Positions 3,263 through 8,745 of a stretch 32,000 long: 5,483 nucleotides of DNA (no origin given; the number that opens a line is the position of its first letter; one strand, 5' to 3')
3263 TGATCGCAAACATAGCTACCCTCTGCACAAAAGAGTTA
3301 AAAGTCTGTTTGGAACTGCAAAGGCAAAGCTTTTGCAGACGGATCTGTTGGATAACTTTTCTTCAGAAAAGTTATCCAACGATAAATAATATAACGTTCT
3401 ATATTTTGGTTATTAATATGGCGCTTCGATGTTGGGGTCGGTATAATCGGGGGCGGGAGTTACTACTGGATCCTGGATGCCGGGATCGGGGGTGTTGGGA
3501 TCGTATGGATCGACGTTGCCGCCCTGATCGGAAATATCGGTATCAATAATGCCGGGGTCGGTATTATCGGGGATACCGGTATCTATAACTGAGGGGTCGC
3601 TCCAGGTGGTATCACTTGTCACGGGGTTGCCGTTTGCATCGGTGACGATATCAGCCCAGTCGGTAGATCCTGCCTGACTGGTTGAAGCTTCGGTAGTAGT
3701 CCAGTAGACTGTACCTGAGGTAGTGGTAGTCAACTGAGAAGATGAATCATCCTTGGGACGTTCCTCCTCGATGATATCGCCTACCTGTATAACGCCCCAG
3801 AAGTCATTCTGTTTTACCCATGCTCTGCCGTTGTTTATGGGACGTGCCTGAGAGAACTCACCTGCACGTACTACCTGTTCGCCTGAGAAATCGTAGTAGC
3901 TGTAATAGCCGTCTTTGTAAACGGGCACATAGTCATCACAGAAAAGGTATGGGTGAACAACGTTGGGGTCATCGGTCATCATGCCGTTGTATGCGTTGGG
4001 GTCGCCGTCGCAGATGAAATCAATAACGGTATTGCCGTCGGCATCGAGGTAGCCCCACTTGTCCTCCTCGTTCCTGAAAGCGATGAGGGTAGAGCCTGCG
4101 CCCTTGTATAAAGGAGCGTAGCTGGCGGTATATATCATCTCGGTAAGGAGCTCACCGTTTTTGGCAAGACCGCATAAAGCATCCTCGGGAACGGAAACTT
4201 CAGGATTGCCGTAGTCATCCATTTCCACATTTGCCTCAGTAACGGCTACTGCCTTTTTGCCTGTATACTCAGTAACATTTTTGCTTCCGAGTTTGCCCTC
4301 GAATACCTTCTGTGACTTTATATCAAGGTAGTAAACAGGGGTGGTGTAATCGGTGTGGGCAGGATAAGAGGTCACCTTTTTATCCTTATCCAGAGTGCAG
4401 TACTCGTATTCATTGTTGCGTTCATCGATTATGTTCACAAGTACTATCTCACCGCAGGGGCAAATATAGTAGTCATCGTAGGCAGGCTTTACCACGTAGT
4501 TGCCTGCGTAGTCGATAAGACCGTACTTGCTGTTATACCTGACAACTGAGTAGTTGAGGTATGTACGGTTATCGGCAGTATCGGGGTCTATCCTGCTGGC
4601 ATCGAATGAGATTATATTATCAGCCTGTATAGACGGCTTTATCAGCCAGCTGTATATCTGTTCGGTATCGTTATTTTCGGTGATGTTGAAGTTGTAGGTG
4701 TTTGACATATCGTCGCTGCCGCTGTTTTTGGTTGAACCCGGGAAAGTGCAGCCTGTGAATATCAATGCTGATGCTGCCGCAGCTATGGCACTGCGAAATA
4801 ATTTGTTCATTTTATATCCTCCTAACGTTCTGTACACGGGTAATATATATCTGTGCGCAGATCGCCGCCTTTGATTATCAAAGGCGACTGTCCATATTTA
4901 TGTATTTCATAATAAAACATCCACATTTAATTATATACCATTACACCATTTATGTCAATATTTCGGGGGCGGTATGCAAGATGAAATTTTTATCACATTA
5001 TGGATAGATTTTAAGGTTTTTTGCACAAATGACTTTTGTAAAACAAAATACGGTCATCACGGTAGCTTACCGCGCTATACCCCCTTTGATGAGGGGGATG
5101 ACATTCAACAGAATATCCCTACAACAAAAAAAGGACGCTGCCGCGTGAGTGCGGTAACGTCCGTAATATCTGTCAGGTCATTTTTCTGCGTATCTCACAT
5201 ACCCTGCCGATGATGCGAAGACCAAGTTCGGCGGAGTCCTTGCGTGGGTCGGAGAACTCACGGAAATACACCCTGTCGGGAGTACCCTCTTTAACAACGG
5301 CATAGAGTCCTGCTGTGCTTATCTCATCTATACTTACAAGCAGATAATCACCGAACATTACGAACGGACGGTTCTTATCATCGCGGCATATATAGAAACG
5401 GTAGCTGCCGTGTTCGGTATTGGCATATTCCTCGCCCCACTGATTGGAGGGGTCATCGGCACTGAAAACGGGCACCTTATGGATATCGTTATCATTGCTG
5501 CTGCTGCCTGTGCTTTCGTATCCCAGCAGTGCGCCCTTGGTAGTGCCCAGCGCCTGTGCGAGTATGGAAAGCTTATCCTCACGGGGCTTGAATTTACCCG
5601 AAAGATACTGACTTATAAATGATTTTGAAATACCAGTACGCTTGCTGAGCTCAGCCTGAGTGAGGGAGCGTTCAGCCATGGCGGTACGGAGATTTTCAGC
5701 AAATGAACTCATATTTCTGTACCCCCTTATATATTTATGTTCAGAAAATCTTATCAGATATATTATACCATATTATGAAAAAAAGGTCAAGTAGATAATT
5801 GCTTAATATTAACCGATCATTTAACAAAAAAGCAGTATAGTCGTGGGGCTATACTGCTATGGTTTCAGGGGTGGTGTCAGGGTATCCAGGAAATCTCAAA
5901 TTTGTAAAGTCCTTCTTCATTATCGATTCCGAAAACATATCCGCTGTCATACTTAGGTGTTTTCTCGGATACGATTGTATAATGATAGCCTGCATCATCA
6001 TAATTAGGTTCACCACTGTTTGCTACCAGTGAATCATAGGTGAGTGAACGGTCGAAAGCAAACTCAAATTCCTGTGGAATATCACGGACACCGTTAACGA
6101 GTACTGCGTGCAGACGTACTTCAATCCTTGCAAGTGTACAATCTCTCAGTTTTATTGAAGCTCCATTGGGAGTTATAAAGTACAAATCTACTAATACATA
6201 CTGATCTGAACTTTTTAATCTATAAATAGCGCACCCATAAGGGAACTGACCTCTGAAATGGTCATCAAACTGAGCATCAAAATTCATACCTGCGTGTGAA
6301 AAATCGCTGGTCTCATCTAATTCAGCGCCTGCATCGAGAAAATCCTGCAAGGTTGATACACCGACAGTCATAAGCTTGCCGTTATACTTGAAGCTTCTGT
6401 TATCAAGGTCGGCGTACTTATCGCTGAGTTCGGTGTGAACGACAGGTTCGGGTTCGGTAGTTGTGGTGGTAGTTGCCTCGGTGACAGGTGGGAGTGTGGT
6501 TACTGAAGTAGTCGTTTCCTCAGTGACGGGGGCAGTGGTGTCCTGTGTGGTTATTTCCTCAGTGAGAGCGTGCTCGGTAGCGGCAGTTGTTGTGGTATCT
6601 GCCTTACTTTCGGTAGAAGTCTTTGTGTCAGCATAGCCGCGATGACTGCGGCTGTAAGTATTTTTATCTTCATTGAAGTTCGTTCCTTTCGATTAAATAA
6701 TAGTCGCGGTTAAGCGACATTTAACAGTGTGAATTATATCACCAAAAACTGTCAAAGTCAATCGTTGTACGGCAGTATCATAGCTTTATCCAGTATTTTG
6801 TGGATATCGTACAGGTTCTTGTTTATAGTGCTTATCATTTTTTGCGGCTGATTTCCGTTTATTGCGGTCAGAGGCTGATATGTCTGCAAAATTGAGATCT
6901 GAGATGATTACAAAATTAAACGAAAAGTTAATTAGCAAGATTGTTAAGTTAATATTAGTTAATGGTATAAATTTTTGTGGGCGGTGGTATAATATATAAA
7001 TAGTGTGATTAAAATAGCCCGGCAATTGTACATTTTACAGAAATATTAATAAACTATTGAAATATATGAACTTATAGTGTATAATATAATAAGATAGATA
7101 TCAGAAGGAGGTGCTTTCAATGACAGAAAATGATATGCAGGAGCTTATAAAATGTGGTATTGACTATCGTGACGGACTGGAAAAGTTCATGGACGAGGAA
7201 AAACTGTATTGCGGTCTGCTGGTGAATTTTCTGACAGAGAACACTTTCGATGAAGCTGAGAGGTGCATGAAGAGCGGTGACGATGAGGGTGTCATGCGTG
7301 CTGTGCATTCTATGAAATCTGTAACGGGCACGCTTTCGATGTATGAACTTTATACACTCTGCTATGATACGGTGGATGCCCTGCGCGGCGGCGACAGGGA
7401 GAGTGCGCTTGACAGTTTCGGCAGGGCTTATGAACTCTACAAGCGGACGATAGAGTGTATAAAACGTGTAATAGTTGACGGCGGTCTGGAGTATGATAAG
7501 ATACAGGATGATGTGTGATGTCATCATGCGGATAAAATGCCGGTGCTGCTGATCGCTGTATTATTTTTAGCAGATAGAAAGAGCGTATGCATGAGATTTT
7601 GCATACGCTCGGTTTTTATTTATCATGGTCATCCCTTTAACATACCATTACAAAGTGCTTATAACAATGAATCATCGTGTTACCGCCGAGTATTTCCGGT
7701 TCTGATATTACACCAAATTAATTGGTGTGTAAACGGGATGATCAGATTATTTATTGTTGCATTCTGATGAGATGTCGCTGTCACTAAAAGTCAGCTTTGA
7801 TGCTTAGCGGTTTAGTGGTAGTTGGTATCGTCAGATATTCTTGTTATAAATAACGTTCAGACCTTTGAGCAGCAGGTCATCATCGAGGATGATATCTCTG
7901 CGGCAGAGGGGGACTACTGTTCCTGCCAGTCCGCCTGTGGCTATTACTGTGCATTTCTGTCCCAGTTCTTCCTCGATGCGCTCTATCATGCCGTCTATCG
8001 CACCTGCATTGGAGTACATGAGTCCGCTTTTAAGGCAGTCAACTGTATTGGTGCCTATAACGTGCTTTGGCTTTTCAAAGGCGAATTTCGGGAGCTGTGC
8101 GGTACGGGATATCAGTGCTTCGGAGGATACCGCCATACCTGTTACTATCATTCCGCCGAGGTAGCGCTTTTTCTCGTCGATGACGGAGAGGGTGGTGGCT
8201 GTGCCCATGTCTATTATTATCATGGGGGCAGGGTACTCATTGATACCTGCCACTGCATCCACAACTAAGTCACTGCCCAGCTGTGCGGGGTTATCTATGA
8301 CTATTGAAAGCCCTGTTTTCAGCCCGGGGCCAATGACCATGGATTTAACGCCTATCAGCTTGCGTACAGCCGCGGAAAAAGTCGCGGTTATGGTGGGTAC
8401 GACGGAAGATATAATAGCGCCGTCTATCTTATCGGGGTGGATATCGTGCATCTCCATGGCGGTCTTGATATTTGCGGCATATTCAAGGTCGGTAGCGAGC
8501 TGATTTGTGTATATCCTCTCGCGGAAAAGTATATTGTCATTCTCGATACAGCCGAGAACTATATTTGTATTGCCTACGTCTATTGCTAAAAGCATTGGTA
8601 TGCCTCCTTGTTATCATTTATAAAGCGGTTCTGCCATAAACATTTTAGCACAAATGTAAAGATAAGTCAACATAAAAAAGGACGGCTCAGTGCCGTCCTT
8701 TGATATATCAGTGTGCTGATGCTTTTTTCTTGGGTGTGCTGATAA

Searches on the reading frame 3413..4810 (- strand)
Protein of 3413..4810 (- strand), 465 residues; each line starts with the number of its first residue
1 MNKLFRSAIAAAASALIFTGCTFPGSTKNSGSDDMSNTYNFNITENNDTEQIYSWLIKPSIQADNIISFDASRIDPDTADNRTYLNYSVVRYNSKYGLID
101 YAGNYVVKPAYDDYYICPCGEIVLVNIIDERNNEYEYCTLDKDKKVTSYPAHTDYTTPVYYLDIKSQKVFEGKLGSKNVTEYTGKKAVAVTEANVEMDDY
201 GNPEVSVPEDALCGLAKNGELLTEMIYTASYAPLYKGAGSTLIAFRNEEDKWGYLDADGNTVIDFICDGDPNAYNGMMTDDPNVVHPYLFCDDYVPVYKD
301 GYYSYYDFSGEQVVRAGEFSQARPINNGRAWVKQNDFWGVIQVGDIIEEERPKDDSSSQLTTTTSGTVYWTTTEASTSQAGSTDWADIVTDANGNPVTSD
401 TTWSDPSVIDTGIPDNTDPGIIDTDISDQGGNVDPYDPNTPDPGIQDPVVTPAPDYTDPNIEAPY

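Call 41: search_protein_families(library=pfam, proteins=[window:3413-4810:-], max_evalue=0.001)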
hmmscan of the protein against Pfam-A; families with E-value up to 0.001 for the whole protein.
window:3413-4810:- (465 aa): 1 family
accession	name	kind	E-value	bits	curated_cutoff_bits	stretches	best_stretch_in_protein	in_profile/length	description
PF14903.11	WG_beta_rep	-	9.1e-11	42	25.6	1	303-336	1-33/35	WG containing repeat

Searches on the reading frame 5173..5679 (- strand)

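Call 41: search_protein_families(library=pfam, proteins=[window:5173-5679:-], max_evalue=0.001)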
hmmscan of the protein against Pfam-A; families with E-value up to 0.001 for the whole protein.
window:5173-5679:- (168 aa): 5 families
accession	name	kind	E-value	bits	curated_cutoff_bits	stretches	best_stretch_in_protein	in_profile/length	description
PF01381.28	HTH_3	-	4.2e-11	43.1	23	1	3-47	7-51/55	Helix-turn-helix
PF12844.13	HTH_19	-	3.2e-08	33.8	30.2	1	3-52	10-59/64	Helix-turn-helix domain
PF13443.12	HTH_26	-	6.7e-08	33.1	22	1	1-55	6-61/63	Cro/C1-type HTH DNA-binding domain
PF13560.12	HTH_31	-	1.8e-07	31.8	27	1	3-47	12-57/64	Helix-turn-helix domain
PF04814.19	HNF-1_N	-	0.00096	20.1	29.7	0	1-27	130-156/175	Hepatocyte nuclear factor 1 (HNF-1), N terminus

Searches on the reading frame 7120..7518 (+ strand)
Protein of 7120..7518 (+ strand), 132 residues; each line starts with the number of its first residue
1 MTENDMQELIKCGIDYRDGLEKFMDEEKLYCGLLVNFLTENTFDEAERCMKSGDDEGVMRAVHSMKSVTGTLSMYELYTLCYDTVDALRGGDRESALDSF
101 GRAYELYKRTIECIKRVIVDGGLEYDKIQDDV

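Call 41: search_protein_families(library=pfam, proteins=[window:7120-7518:+], max_evalue=0.001)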
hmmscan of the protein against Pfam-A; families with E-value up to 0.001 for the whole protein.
window:7120-7518:+ (132 aa): 1 family
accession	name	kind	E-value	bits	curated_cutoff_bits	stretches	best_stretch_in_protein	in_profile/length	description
PF01627.28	Hpt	-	0.0003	21.4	24.6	1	43-99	14-70/84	Hpt domain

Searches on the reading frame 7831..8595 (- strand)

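Call 41: search_protein_families(library=pfam, proteins=[window:7831-8595:-], max_evalue=0.001)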
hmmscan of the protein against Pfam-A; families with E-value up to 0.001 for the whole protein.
window:7831-8595:- (254 aa): 1 family
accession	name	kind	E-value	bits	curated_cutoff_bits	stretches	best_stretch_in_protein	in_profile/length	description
PF03309.20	Pan_kinase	-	4e-63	213.4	24.7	1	2-206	1-205/205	Type III pantothenate kinase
